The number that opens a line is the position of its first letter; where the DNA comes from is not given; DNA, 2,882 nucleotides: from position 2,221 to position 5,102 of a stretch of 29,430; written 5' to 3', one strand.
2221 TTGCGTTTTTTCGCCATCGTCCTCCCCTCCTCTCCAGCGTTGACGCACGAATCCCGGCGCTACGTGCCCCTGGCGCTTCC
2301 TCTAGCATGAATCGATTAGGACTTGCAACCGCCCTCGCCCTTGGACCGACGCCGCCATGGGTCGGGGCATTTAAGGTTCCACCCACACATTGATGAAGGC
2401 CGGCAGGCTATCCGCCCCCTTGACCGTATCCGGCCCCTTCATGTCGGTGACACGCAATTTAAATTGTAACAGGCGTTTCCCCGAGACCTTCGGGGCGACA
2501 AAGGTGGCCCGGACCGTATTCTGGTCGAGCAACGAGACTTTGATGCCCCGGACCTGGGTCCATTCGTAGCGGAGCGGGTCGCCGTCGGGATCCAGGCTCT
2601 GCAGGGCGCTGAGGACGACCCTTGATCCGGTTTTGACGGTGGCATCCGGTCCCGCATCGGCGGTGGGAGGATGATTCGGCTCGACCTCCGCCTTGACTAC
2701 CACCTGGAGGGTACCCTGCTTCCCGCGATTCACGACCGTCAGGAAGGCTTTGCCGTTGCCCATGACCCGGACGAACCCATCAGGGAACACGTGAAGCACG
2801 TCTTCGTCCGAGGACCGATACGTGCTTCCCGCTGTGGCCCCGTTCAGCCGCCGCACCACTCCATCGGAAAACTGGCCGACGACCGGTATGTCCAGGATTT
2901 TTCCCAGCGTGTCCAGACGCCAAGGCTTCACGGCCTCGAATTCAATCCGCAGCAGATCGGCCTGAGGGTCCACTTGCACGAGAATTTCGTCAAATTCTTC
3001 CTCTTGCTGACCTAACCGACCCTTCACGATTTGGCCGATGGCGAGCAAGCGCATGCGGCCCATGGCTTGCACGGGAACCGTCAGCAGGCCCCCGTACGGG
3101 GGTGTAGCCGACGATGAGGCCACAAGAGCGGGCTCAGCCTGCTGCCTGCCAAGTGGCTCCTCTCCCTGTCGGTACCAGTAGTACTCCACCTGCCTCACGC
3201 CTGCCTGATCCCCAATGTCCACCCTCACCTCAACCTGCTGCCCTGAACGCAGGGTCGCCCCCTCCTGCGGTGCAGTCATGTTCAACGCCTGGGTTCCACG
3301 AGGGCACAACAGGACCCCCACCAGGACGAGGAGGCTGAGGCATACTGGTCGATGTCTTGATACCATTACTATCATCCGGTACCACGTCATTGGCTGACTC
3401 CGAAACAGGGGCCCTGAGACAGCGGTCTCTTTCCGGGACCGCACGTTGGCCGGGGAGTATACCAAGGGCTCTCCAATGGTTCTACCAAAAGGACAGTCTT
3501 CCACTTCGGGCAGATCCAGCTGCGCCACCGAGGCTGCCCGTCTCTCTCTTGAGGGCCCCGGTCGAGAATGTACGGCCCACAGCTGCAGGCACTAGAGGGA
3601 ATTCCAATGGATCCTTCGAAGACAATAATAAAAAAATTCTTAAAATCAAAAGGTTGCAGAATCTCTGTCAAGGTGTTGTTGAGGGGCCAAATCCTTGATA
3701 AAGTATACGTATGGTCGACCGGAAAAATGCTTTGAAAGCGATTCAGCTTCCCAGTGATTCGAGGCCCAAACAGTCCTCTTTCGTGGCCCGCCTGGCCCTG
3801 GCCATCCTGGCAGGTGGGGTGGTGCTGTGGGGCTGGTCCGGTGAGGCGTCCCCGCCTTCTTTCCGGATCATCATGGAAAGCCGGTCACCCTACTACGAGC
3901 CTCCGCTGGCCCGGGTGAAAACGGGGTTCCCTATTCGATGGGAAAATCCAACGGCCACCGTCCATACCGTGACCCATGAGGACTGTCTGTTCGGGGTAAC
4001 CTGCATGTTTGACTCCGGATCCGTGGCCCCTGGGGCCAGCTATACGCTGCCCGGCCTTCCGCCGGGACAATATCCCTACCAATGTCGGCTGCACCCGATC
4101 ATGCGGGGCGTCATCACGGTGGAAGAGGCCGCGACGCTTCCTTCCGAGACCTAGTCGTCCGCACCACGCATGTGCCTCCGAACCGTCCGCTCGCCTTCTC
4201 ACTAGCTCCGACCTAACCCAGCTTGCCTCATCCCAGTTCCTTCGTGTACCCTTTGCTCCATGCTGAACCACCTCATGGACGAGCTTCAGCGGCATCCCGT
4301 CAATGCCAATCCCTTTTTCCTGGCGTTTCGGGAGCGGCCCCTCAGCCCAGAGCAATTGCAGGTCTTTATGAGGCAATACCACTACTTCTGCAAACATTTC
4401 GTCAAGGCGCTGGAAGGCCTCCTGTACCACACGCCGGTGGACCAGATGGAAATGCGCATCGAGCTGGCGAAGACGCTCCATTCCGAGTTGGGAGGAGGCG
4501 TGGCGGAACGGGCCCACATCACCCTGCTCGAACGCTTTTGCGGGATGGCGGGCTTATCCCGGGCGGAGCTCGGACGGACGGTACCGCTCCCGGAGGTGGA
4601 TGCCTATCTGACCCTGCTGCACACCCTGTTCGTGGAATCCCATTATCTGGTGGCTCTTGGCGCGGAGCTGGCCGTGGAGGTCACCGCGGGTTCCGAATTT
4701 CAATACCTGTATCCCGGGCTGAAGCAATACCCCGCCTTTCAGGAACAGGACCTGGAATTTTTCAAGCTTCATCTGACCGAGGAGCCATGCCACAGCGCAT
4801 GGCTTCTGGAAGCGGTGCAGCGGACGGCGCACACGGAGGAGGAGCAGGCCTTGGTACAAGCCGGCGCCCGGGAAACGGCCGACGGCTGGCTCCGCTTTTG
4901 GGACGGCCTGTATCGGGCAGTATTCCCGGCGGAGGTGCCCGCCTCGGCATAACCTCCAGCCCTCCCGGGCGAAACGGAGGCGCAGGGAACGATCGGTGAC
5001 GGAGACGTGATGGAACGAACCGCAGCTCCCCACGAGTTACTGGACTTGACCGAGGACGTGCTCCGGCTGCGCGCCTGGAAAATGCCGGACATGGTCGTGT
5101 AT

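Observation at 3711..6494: Candidate undescribed peptide/protein-modifying system: cupredoxin + heme-oxygenase-like diiron enzyme + RRE-fused methyltransferase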

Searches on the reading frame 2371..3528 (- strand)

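Call 3: search_protein_families(library=pfam, proteins=[window:2371-3528:-], max_evalue=0.1)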
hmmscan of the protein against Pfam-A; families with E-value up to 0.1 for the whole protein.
window:2371-3528:- (385 aa): 6 families
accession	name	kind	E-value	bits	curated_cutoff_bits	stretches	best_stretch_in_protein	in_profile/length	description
PF22352.2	K319L-like_PKD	-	8.5e-11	42.2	27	1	292-366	1-74/84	K319L-like, PKD domain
PF18911.6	PKD_4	-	2.5e-07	31.1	27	1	285-324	1-40/85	PKD domain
PF17957.7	Big_7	-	5.8e-05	24.1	24.1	1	83-119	4-40/70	Bacterial Ig domain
PF17963.7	Big_9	-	6.4e-05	24.2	23.6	1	285-365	1-79/89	Bacterial Ig domain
PF21027.3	Sde0182_C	-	7.8e-05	23.6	27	1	304-364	2-69/83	Cellulose-binding protein Sde0182, C-terminal domain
PF00801.26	PKD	-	0.00058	20.3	23.5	1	296-345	9-55/80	PKD domain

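Call 4: search_protein_families(library=ncbifam, proteins=[window:2371-3528:-], max_evalue=0.1)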
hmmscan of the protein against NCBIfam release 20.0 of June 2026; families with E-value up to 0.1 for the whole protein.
window:2371-3528:- (385 aa): 2 families
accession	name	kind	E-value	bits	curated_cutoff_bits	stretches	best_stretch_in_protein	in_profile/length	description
NF038112.1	myxo_dep_M36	subfamily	4.6e-19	67.2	1500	1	265-365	1452-1552/1604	myxosortase-dependent M36 family metallopeptidase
NF038111.1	rhom_dep_M36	equivalog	3.2e-10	38.1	1700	1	285-364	1184-1264/1315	rhombosortase-dependent M36 family metallopeptidase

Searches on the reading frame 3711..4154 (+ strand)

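Call 3: search_protein_families(library=pfam, proteins=[window:3711-4154:+], max_evalue=0.1)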
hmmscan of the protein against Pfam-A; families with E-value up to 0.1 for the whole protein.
window:3711-4154:+ (147 aa): 3 families
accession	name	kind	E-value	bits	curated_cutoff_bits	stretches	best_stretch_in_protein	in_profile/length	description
PF13473.12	Cupredoxin_1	-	7e-06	26.5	27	1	33-137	3-104/104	Cupredoxin-like domain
PF00127.26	Copper-bind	-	0.029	15.2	21.2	1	61-138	13-99/99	Copper binding proteins, plastocyanin/azurin family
PF20992.2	CBP66_2nd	-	0.041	14.3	27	1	84-99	45-60/78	Nuclear cap binding complex subunit CBP66 second domain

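Call 4: search_protein_families(library=ncbifam, proteins=[window:3711-4154:+], max_evalue=0.1)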
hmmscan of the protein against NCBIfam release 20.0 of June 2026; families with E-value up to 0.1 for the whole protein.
window:3711-4154:+ (147 aa): 3 families
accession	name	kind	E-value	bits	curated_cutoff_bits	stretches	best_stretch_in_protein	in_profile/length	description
TIGR02657.1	amicyanin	equivalog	1.7e-06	28.4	110.2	1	62-138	8-83/83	amicyanin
TIGR03102.1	halo_cynanin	subfamily_domain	0.038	14.1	93.8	0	62-137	39-114/115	halocyanin domain-containing protein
TIGR02656.1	cyanin_plasto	equivalog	0.064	13.7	87.85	0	57-138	9-99/99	plastocyanin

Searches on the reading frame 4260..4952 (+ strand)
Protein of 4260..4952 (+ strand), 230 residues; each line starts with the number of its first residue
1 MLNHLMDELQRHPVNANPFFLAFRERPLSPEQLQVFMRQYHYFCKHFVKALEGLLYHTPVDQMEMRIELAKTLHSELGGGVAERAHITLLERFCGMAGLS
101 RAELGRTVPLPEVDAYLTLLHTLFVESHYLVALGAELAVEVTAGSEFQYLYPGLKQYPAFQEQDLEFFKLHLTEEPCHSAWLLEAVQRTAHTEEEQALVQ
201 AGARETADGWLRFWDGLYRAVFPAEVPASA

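Call 3: search_protein_families(library=pfam, proteins=[window:4260-4952:+], max_evalue=0.1)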
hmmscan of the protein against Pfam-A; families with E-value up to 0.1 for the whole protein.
window:4260-4952:+ (230 aa): 2 families
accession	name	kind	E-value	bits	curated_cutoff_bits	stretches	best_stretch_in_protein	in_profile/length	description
PF14518.11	Haem_oxygenas_2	-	7.7e-22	78.4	28.9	1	36-208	3-174/177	Iron-containing redox enzyme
PF03070.21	TENA_THI-4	-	1.1e-09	38.8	22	1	18-200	15-194/210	TENA/THI-4/PQQC family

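Call 4: search_protein_families(library=ncbifam, proteins=[window:4260-4952:+], max_evalue=0.1)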
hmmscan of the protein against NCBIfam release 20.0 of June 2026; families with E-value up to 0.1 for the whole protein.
window:4260-4952:+ (230 aa): 3 families
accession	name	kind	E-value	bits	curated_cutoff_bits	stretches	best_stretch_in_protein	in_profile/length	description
NF042919.1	ChlAlygly_Syn_BesC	equivalog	8.2e-15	54.9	500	1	4-221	42-253/257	4-chloro-allylglycine synthase BesC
TIGR04305.1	fol_rel_CADD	subfamily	1.1e-14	54.6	200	1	4-218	4-211/212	CADD family putative folate metabolism protein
TIGR02111.1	PQQ_syn_pqqC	equivalog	0.0048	16.3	240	1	15-201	20-204/239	pyrroloquinoline-quinone synthase PqqC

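Call 11: search_solved_structures(query=window:4260-4952:+, max_evalue=0.01, show_alignments=3)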
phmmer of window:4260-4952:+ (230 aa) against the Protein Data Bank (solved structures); distinct sequences matched with E-value up to 0.01: 5.
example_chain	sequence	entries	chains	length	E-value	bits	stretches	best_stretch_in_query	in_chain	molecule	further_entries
7twa_A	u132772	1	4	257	4.6e-10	42.9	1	7-219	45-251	4-chloro-allylglycine synthase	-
9pj4_A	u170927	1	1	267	5.3e-10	42.7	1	16-220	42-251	4-aminobenzoate synthase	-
4lqx_A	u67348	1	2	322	1.4e-05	28.2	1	15-210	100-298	TENA/THI-4 domain-containing protein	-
1rcw_A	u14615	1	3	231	0.0011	22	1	13-119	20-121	CT610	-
8va9_A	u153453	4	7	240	0.0013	21.9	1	13-119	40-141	4-aminobenzoate synthase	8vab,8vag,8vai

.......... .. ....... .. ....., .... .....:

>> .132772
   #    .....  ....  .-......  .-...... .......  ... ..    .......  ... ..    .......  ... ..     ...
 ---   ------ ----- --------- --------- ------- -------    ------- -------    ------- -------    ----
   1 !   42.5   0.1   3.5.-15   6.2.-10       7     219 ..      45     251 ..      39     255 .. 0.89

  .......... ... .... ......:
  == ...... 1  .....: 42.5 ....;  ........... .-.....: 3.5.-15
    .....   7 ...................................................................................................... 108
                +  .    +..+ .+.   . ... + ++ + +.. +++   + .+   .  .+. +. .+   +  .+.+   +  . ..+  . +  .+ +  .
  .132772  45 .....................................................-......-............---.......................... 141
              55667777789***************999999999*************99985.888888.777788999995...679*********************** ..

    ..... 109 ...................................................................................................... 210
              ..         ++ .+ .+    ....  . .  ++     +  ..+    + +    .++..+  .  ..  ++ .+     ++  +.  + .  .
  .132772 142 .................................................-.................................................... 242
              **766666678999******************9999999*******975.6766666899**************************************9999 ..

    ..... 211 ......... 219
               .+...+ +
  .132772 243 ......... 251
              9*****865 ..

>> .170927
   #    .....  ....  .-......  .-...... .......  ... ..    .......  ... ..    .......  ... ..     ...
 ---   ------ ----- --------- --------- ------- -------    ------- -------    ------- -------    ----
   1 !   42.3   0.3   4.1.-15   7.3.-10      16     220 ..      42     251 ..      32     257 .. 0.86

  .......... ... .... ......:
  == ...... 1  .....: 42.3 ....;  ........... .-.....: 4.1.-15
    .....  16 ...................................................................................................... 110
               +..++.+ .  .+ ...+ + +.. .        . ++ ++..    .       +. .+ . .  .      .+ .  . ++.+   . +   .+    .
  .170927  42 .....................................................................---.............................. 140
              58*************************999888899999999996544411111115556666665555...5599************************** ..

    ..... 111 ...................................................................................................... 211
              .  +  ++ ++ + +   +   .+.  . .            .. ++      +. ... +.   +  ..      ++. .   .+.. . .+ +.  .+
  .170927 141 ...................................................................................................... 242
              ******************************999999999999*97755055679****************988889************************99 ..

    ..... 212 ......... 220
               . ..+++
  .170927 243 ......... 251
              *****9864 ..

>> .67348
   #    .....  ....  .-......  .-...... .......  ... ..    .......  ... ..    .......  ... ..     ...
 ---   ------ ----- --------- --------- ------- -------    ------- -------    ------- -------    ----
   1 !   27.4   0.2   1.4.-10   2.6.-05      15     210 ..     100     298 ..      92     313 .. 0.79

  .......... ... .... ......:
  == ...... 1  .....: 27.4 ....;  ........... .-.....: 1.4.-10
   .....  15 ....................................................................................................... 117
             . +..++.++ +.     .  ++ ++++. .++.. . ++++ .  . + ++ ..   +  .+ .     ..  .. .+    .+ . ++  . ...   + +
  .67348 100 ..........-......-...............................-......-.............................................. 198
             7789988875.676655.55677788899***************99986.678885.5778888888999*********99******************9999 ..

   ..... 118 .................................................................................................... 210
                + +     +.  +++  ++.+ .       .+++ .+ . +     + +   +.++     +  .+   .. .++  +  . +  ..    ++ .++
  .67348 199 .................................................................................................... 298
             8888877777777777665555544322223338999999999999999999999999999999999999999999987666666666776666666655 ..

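Call 61: find_homologous_proteins(query=window:4260-4952:+, max_evalue=1e-10)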
Query window:4260-4952:+ (230 aa): 189 proteins with E <= 1e-10 among 2053 candidates; the best 120 are listed.
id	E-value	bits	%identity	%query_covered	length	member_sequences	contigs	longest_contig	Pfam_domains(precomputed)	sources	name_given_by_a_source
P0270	8.7e-149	511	99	100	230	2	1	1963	PF12981.13,PF03070.22,PF14518.12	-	-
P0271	1.8e-147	507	99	100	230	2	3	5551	PF03070.22,PF14518.12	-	-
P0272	2.3e-147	507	98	100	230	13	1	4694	PF03070.22,PF14518.12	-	-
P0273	2.4e-147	507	99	100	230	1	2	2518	PF03070.22,PF14518.12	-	-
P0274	1.7e-108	380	75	100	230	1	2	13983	PF03070.22,PF14518.12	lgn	-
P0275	5.3e-93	329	66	97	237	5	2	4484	PF12981.13,PF03070.22,PF14518.12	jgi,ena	-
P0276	5.7e-93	329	66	97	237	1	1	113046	PF12981.13,PF03070.22,PF14518.12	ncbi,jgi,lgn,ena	-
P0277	9.6e-91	322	64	97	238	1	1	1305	PF12981.13,PF03070.22,PF14518.12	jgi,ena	jgi:pyrroloquinoline quinone (PQQ) biosynthesis protein C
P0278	1.1e-90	321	63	99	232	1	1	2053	PF12981.13,PF03070.22,PF14518.12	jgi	jgi:pyrroloquinoline-quinone synthase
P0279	3.0e-90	320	62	100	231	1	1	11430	PF12981.13,PF03070.22,PF14518.12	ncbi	-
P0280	7.2e-90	319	65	97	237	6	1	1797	PF12981.13,PF03070.22,PF14518.12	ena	-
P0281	1.2e-89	318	64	100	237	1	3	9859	PF12981.13,PF03070.22,PF14518.12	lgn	-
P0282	1.7e-89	318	62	96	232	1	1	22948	PF12981.13,PF03070.22,PF14518.12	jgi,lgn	jgi:pyrroloquinoline quinone (PQQ) biosynthesis protein C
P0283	2.9e-89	317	64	96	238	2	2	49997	PF03070.22,PF14518.12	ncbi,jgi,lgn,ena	-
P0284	3.0e-89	317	66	96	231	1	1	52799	PF12981.13,PF03070.22,PF14518.12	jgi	jgi:pyrroloquinoline-quinone synthase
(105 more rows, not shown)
